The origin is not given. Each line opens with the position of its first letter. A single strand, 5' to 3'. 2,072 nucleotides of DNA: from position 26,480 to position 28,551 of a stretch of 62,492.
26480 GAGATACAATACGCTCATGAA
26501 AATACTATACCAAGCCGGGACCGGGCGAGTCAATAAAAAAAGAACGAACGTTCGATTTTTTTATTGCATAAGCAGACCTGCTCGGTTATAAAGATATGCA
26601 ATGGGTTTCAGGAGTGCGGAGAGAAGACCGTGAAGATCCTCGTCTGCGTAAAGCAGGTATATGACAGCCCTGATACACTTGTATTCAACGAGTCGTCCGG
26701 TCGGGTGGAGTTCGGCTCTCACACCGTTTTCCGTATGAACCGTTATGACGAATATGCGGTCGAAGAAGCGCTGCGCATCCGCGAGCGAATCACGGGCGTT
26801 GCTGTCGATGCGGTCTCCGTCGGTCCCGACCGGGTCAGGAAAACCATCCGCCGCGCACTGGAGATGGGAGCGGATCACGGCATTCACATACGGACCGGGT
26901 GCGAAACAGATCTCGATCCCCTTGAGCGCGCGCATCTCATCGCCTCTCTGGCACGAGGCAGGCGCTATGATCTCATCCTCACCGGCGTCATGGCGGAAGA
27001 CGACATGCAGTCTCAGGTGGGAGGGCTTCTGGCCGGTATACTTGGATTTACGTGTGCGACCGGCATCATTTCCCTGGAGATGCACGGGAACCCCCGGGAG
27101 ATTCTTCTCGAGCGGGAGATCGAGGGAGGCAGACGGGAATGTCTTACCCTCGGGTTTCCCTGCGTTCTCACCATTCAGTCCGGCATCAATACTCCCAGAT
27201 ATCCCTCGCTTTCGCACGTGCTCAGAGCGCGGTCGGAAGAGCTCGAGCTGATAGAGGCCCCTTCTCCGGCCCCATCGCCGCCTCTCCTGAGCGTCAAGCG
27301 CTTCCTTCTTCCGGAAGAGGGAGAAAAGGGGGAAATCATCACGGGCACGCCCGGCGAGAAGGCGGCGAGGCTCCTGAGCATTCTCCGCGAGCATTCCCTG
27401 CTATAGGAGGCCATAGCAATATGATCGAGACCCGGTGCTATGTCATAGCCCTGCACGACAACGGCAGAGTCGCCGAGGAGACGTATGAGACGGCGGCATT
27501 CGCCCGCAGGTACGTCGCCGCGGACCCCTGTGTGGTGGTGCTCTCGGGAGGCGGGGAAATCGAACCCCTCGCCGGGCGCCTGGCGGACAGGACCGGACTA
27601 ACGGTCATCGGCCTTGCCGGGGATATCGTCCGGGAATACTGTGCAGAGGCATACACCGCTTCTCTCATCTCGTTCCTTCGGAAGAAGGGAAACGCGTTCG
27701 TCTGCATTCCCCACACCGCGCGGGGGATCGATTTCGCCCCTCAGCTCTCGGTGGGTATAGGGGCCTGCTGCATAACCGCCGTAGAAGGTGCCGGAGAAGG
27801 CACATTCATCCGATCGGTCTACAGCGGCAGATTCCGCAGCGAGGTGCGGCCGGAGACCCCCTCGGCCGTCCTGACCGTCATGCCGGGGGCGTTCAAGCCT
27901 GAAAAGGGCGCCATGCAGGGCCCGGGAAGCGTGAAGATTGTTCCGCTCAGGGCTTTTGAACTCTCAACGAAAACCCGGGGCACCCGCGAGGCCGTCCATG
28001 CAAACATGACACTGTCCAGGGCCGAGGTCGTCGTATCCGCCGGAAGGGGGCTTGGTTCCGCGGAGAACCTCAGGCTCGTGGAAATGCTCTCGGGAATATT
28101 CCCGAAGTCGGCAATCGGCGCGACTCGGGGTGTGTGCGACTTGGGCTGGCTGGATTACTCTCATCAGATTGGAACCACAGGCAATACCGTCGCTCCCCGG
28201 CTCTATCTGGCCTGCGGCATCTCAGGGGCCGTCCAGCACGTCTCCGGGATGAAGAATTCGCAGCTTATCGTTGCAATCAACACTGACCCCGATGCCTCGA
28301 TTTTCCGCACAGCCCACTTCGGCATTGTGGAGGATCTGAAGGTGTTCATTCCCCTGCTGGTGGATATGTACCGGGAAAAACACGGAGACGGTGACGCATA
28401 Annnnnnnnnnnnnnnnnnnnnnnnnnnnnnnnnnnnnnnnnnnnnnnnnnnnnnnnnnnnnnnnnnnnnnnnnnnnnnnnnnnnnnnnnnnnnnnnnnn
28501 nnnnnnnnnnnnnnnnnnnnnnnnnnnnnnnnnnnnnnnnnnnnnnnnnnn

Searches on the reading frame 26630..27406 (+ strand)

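Call 74: search_protein_families(library=ncbifam, proteins=[window:26630-27406:+], max_evalue=1e-10)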
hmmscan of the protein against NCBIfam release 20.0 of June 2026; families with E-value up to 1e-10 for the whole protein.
window:26630-27406:+ (258 aa): 5 families
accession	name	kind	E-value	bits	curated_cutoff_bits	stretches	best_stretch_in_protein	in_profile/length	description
NF040731.1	flavo_sub_EftB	exception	1.9e-28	99.5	445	1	2-256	1-258/260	electron transfer flavoprotein subunit beta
TIGR04503.1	mft_etfB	hypoth_equivalog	1.4e-23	83.7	200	1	34-216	28-221/290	mycofactocin-associated electron transfer flavoprotein beta subunit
NF002888.0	PRK03359.1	subfamily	7.7e-21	74.6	219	1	1-208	1-206/256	putative electron transfer flavoprotein FixA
NF042971.1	AcrlCoAredClosAcrB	equivalog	2.2e-18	66.2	475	1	1-209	1-206/266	acryloyl-CoA reductase electron transfer subunit gamma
NF008998.0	PRK12342.1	equivalog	5.6e-18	65.2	338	1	1-238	1-234/254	electron transfer flavoprotein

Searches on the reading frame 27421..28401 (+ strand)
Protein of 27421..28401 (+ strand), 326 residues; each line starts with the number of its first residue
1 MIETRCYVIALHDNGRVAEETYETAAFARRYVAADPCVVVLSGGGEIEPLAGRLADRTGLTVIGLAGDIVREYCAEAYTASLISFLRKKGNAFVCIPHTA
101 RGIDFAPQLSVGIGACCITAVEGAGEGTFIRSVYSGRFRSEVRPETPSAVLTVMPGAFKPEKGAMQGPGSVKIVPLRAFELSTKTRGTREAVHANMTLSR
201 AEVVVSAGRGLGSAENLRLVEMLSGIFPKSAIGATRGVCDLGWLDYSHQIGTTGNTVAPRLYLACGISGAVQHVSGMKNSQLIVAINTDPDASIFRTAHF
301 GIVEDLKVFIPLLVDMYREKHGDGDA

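Call 74: search_protein_families(library=ncbifam, proteins=[window:27421-28401:+], max_evalue=1e-10)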
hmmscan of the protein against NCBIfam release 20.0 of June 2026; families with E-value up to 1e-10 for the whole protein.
window:27421-28401:+ (326 aa): 5 families
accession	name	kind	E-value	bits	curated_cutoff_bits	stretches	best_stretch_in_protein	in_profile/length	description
NF042970.1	AcrlCoAredClosAcrA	equivalog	1.1e-38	133.3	600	1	148-318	182-358/360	acryloyl-CoA reductase electron transfer subunit beta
NF038209.1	mft_etfA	equivalog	4.9e-36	124.6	240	1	74-308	56-293/303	mycofactocin-associated electron transfer flavoprotein alpha subunit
NF002889.0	PRK03363.1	equivalog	1.2e-31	110.2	549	1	74-314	63-308/313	electron transfer flavoprotein subunit alpha/FixB family protein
NF008884.0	PRK11916.1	equivalog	4.8e-29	101.7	528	1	75-315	64-308/312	electron transfer flavoprotein subunit alpha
NF051845.1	EtFlavAlphaProt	equivalog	5.8e-22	78.2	600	1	62-317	149-399/406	electron transfer flavoprotein subunit alpha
